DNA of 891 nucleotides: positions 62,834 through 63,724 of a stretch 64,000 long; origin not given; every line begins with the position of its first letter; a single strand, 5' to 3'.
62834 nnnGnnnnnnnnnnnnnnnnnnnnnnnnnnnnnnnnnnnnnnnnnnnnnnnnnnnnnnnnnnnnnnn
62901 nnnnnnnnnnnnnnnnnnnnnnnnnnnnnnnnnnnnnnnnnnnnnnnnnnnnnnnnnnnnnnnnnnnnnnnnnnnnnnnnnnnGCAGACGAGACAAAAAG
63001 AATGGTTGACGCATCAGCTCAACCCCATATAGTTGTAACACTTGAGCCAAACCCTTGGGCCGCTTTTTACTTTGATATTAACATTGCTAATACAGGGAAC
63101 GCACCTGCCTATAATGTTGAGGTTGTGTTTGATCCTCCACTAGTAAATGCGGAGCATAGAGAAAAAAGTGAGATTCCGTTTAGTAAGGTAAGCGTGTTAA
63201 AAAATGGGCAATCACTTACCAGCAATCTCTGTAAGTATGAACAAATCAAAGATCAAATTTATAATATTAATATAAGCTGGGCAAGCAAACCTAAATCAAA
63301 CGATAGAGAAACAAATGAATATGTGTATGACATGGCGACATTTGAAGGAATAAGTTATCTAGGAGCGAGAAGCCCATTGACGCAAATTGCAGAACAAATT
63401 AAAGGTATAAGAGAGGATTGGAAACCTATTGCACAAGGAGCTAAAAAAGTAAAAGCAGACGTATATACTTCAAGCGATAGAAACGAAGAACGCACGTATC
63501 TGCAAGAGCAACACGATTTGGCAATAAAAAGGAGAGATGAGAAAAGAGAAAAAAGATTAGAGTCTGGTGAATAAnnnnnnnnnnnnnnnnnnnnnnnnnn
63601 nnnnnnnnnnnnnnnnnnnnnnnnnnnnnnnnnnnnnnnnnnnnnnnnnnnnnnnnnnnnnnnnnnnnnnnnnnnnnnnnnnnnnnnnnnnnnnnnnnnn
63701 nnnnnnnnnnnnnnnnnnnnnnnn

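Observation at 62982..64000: AT-rich convergent ORF pair of unknown function next to the IS911::IS30 scar, one ORF running off the window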

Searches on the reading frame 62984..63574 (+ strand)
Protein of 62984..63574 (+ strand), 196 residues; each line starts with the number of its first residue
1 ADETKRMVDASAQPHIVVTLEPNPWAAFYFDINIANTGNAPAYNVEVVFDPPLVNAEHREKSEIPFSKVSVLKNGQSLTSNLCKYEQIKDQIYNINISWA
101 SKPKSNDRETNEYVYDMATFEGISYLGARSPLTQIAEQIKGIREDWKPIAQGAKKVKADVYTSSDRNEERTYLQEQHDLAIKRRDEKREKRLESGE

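Call 18: search_dna_similar(query=window:62984-63574:+, collection=phages, mode=protein, max_rows=25)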
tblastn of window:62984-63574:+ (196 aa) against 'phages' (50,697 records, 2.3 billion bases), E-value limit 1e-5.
Records with a match: 3; places in all: 3; records where one place covers at least 80% of the query: 3.
Best place of each record, by identity: 60-80% 3.
By first word of the organism name: Bacteriophage 2; Enterobacteria 1.
By host as written in the record: - 2; Escherichia coli 1.
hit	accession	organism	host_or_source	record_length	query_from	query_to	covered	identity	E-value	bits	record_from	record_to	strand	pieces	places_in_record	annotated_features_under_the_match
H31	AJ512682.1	Enterobacteria phage P2-EC53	Escherichia coli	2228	1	181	92%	71.3%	1e-90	285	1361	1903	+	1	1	putative lysogenic conversion protein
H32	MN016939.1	Bacteriophage R18C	rabbit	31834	1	181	92%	71.3%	4e-87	285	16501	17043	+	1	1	hypothetical protein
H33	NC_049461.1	Bacteriophage R18C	rabbit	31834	1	181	92%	71.3%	4e-87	285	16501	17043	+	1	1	hypothetical protein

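Call 19: get_annotated_region(hit=H31, flank=3000)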
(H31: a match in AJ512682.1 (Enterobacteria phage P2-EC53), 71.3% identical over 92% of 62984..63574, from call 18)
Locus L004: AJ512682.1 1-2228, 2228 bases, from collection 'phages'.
description: Bacteriophage P2-EC53 proviral Z-region, ORF1.
organism: Enterobacteria phage P2-EC53 (NCBI taxid 211908)
taxonomy: Viruses; Duplodnaviria; Heunggongvirae; Uroviricota; Caudoviricetes; Peduoviridae; Peduovirus; Peduovirus P2
host: Escherichia coli; source: -; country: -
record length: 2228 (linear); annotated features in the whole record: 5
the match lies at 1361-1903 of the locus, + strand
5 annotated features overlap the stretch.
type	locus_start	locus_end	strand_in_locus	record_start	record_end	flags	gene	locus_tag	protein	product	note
repeat_region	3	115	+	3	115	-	-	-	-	-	left inverted repeat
regulatory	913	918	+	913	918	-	-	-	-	minus_10_signal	-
regulatory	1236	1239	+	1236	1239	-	-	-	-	ribosome_binding_site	-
CDS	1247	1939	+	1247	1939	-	-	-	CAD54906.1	putative lysogenic conversion protein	ORF1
repeat_region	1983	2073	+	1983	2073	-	-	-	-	-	right inverted repeat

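Call 20: get_annotated_region(hit=H32, flank=5000)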
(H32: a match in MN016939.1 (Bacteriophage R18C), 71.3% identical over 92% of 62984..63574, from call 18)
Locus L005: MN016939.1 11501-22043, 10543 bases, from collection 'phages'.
description: Bacteriophage R18C, complete genome.
organism: Bacteriophage R18C (NCBI taxid 2592161)
taxonomy: Viruses; Duplodnaviria; Heunggongvirae; Uroviricota; Caudoviricetes; Peduoviridae; Peduovirus; Peduovirus R18C
host: -; source: rabbit; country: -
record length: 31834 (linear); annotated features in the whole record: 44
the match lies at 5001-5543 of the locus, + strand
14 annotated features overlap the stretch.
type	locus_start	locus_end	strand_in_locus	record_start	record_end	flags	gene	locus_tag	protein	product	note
CDS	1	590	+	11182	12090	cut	-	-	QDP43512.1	baseplate assembly protein J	-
CDS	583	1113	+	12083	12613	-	-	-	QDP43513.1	tail protein I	-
CDS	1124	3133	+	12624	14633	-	-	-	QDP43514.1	tail fibers protein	-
CDS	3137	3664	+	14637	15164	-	-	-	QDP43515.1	hypothetical protein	-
CDS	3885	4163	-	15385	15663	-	-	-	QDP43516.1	hypothetical protein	-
CDS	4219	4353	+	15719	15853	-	-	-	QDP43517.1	hypothetical protein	-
CDS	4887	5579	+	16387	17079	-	-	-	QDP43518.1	hypothetical protein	-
CDS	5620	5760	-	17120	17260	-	-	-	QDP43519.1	hypothetical protein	-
CDS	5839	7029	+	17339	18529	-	-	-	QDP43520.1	major tail sheath protein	-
CDS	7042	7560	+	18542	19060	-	-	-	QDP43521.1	major tail tube protein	-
CDS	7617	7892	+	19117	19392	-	-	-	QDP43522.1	hypothetical protein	GpE+E'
CDS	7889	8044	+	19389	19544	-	-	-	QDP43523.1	hypothetical protein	-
CDS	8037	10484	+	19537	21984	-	-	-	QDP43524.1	hypothetical protein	-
CDS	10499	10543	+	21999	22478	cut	-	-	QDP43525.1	tail protein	-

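Call 34: find_homologous_proteins(query=window:62984-63571:+)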
Query window:62984-63571:+ (196 aa): 109 proteins with E <= 0.001 among 297 candidates.
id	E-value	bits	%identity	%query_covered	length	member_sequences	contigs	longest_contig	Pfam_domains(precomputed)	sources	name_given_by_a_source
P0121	7.5e-126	435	100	100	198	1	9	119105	-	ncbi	ncbi:TPA: hypothetical protein ACNGZS_003235, partial [Escherichia coli]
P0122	7.6e-126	435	100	100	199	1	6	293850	-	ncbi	ncbi:hypothetical protein LTT94_23315, partial [Escherichia coli]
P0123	7.8e-126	435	100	100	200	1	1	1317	-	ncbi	ncbi:hypothetical protein ACQ67V_005074, partial [Escherichia coli]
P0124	7.8e-126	435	100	100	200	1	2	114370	-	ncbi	ncbi:hypothetical protein ACJV8Y_004784, partial [Escherichia coli]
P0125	7.9e-126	435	100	100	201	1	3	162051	-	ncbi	ncbi:hypothetical protein ACNPU0_001906, partial [Escherichia coli]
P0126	8.1e-126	435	100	100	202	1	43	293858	-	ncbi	ncbi:hypothetical protein ACS1WT_004534, partial [Escherichia coli]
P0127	8.2e-126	435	100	100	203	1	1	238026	-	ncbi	ncbi:hypothetical protein, partial [Escherichia coli]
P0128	8.4e-126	435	100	100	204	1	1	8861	-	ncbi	ncbi:hypothetical protein ACFMRU_004014, partial [Escherichia coli]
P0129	8.6e-126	435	100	100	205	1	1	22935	-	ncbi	ncbi:hypothetical protein ACSELF_003892, partial [Escherichia coli]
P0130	8.6e-126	435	100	100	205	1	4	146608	-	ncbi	ncbi:hypothetical protein ACOZFP_002538, partial [Escherichia coli]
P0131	9.0e-126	435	100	100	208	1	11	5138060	-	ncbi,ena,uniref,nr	ncbi:hypothetical protein V411_16640 [Escherichia coli LAU-EC6]|uniref:Lysogenic conversion protein 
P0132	9.2e-126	435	100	100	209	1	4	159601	-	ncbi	ncbi:hypothetical protein, partial [Escherichia coli]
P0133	9.3e-126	435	100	100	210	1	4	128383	-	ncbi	ncbi:hypothetical protein, partial [Escherichia coli]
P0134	9.5e-126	435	100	100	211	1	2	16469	-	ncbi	ncbi:hypothetical protein ACX88S_005225, partial [Escherichia coli]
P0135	1.1e-125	434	100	100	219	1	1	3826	-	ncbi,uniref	ncbi:hypothetical protein, partial [Escherichia coli]|uniref:hypothetical protein n=1 Tax=Escherichi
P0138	3.2e-125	433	99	100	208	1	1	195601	-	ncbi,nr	ncbi:lysogenic conversion protein from Bacteriophage P2-EC53 [Escherichia coli O32:H37 str. P4]|nr:l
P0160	4.5e-102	357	80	100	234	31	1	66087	-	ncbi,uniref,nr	ncbi:hypothetical protein [Enterobacter roggenkampii]|uniref:hypothetical protein n=1 Tax=Enterobact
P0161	7.4e-100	350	78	100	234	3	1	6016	-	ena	-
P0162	1.5e-98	346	78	99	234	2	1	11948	-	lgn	-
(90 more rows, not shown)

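Call 35: find_encoding_contigs(protein=P0160, flank=6000, max_places=4)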
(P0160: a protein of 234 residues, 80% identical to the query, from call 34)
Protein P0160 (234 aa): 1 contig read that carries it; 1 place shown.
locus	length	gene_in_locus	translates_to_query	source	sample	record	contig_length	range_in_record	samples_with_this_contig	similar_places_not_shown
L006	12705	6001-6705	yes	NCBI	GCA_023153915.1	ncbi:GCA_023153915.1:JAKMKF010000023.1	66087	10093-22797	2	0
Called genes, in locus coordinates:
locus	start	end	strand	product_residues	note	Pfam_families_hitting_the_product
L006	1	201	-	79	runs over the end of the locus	-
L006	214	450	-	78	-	-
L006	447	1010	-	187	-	-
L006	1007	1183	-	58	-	-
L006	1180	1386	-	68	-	-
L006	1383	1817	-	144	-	-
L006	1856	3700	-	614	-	PF00270:DEAD, PF04851:ResIII, PF00271:Helicase_C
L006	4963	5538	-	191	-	PF00239:Resolvase, PF13936:HTH_38 (faint), PF02796:HTH_7, PF13384:HTH_23 (weak)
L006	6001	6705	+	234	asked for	-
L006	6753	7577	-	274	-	PF18863:AbiJ_NTD4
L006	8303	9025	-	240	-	-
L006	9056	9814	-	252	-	PF06175:MiaE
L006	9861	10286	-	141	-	PF06877:RraB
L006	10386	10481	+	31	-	PF22864:ArgL-like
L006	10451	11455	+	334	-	PF02729:OTCace_N, PF00185:OTCace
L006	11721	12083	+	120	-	-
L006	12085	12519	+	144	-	PF12883:DUF3828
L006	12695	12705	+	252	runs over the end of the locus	PF09339:HTH_IclR, PF12802:MarR_2 (faint), PF01614:IclR_C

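Call 41: find_related_loci(query=A2, collection=genome_contigs, flank=6000)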
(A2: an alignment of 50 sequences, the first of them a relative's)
Query A2 (230 aa) in genome_contigs; peptide patterns used: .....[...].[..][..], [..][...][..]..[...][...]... (x = any residue, [..] = any of these).
374 stretches matched a pattern; 52 encode a relative of the query (tblastn E <= 1e-3); 52 distinct loci.
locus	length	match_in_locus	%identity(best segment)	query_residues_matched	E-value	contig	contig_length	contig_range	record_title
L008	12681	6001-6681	89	1-228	2e-141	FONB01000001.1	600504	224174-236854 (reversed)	Kosakonia sp. S29 genome assembly, contig: Ga0075254_101, whole genome shotgun sequence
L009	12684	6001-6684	78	1-230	6e-123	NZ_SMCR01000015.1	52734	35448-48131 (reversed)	Biostraticola tofi strain DSM 19580 Ga0244679_115, whole genome shotgun sequence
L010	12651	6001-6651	65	1-215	7e-95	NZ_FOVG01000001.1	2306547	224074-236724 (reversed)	Candidatus Pantoea varia isolate OV426, whole genome shotgun sequence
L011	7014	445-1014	70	39-228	2e-93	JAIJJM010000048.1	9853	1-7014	MAG: Collinsella sp. isolate Map_57_008 contig_100_1133, whole genome shotgun sequence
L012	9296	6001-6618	50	11-216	2e-68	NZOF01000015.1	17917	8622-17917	MAG: Erythrobacter sp. isolate EAC71 MHASMcontig_7885, whole genome shotgun sequence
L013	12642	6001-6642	47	3-215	3e-64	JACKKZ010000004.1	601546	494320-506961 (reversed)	MAG: Sphingomonadaceae bacterium isolate HK-STAS-PROT-78 HK-STAS-PROT-78_4, whole genome shotgun sequence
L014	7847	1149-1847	44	1-229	5e-64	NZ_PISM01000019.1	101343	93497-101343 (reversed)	Stutzerimonas kunmingensis strain BUN14 Contig_19, whole genome shotgun sequence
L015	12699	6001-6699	44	1-229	5e-64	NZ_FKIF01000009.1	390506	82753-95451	Bordetella ansorpii strain H050680373, whole genome shotgun sequence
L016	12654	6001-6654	47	1-214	1e-63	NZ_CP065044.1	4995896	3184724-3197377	Pectobacterium aroidearum strain L6 chromosome, complete genome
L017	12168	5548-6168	47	1-207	5e-63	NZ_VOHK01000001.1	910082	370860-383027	Luteimonas marina strain FR1330 scaffold1, whole genome shotgun sequence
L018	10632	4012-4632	47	1-207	5e-63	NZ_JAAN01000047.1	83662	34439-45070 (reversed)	Luteimonas huabeiensis HB2 HB2_contig_8, whole genome shotgun sequence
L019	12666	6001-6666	46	9-230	2e-62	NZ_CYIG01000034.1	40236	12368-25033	Paenacidovorax caeni strain R-24608 isolate Acidovorax caeni sp. nov. strain R-24608, whole genome shotgun sequence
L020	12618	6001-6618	48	11-215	1e-61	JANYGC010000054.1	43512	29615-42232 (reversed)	MAG: Sphingomonadaceae bacterium isolate 340R_metabinner_27_sub 340R_k141_825435, whole genome shotgun sequence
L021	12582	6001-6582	49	9-204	1e-60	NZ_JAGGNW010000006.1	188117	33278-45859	Variovorax paradoxus strain ISL-81 ISL81_7, whole genome shotgun sequence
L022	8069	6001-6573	51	17-207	3e-60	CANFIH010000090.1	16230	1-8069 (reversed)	MAG: Burkholderiales bacterium isolate Jr-11may16-126 genome assembly, contig: Jr-11may16-C6186, whole genome shotgun se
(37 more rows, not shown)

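Call 54: search_protein_families(proteins=[L008:6742-7518:-, L008:7594-8166:-, L009:6739-7077:-, L009:7129-7815:-, L009:7963-8388:-, L010:6729-7118:-, L010:7119-7754:-, L010:5003-5704:+, L008:3805-4173:-, L006:8303-9025:-], library=padloc, max_evalue=0.01)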
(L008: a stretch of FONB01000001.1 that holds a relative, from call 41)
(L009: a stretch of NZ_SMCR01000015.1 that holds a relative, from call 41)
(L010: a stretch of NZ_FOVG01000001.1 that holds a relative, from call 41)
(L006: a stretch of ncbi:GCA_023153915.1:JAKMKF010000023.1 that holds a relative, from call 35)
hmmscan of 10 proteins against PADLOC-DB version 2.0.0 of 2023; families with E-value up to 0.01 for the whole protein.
L008:6742-7518:- (258 aa): 1 family
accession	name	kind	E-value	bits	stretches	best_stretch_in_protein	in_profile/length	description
PDLC04353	PDC-M04A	-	1.9e-21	74.5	1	3-232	3-228/232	-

L008:7594-8166:- (190 aa): 0 families

L009:6739-7077:- (112 aa): 0 families

L009:7129-7815:- (228 aa): 0 families

L009:7963-8388:- (141 aa): 0 families

L010:6729-7118:- (129 aa): 0 families

L010:7119-7754:- (211 aa): 0 families

L010:5003-5704:+ (233 aa): 0 families

L008:3805-4173:- (122 aa): 0 families

L006:8303-9025:- (240 aa): 0 families

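Call 55: search_protein_families(proteins=[L008:6742-7518:-, L008:7594-8166:-, L009:6739-7077:-, L009:7129-7815:-, L009:7963-8388:-, L010:6729-7118:-, L010:7119-7754:-, L010:5003-5704:+, L008:3805-4173:-, L006:8303-9025:-], library=ncbifam, max_evalue=0.01)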
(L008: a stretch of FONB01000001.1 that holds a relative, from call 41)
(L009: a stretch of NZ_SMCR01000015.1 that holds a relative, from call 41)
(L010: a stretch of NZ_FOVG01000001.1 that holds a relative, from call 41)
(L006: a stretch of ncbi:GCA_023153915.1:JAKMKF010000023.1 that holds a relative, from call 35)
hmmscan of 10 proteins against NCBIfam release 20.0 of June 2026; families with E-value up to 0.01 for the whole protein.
L008:6742-7518:- (258 aa): 0 families

L008:7594-8166:- (190 aa): 0 families

L009:6739-7077:- (112 aa): 1 family
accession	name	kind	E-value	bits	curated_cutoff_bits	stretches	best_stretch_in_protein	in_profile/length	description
NF010652.0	PRK14051.1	equivalog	3.4e-11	43.3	205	1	4-110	2-110/123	negative regulator GrlR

L009:7129-7815:- (228 aa): 0 families

L009:7963-8388:- (141 aa): 0 families

L010:6729-7118:- (129 aa): 1 family
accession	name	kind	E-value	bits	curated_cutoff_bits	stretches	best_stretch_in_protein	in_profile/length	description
NF010652.0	PRK14051.1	equivalog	1.7e-09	37.8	205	1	22-128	3-111/123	negative regulator GrlR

L010:7119-7754:- (211 aa): 0 families

L010:5003-5704:+ (233 aa): 0 families

L008:3805-4173:- (122 aa): 0 families

L006:8303-9025:- (240 aa): 1 family
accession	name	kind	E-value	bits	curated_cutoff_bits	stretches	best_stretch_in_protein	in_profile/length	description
TIGR00985.1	3a0801s04tom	subfamily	0.0048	16.7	163.55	0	2-61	5-65/148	mitochondrial import receptor subunit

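Call 65: predict_structure(alignment_id=A2)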
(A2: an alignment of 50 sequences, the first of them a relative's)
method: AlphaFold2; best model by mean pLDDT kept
length: 230 residues; sequences in the alignment: 50
mean_pLDDT: 82.7   pTM: 0.53
mean pLDDT of the five models: 82.7, 82.4, 82.4, 80.8, 79.9
residues with pLDDT >= 90: 64; 70-90: 137; 50-70: 29; < 50: 0
segments of 3 or more residues with pLDDT < 50: none
pLDDT, mean of each block of 10 residues (from residue 1): 63 81 92 93 82 87 78 91 90 74 86 89 84 91 87 80 63 80 83 71 86 93 78
secondary structure, 60 per line:
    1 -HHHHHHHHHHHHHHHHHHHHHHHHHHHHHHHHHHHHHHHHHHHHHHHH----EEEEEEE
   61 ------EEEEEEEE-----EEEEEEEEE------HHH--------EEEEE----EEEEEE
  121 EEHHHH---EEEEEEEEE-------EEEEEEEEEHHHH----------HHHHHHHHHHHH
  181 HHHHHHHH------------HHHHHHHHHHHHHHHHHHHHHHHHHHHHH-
elements in order: H2-49 E54-60 E67-74 E80-88 E106-110 E115-122 H123-126 E130-138 E146-154 H155-158 H169-188 H201-229

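Call 87: find_encoding_contigs(protein=P0161, flank=4000, max_places=2)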
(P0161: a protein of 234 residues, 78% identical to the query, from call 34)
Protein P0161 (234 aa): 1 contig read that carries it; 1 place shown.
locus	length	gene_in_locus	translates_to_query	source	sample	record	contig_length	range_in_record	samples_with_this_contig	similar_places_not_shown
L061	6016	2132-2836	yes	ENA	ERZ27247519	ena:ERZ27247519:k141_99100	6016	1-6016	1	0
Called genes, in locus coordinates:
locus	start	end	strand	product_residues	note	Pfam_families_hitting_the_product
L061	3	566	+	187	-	?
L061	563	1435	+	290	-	PF13289:SIR2_2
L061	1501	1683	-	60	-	-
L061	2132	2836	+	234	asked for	-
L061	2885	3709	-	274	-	PF18863:AbiJ_NTD4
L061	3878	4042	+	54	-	-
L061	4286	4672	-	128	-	PF01381:HTH_3 (weak)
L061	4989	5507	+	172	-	PF03608:EII-GUT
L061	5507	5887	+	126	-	PF03829:PTSIIA_gutA (weak)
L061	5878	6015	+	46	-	?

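Call 88: find_encoding_contigs(protein=P0162, flank=4000, max_places=2)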
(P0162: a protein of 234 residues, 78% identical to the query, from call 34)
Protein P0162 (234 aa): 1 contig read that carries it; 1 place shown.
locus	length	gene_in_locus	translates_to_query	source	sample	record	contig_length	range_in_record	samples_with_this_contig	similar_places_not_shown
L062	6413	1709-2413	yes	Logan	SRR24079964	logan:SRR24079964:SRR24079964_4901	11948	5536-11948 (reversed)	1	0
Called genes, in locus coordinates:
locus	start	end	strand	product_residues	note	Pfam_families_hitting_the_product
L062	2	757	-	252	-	?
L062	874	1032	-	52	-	-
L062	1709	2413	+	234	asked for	-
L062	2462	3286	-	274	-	PF18863:AbiJ_NTD4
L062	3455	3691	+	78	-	-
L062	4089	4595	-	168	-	PF01381:HTH_3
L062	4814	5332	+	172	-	PF03608:EII-GUT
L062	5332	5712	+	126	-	PF03829:PTSIIA_gutA (weak)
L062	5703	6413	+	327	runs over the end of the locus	PF03612:EIIBC-GUT_N, PF07663:EIIBC-GUT_C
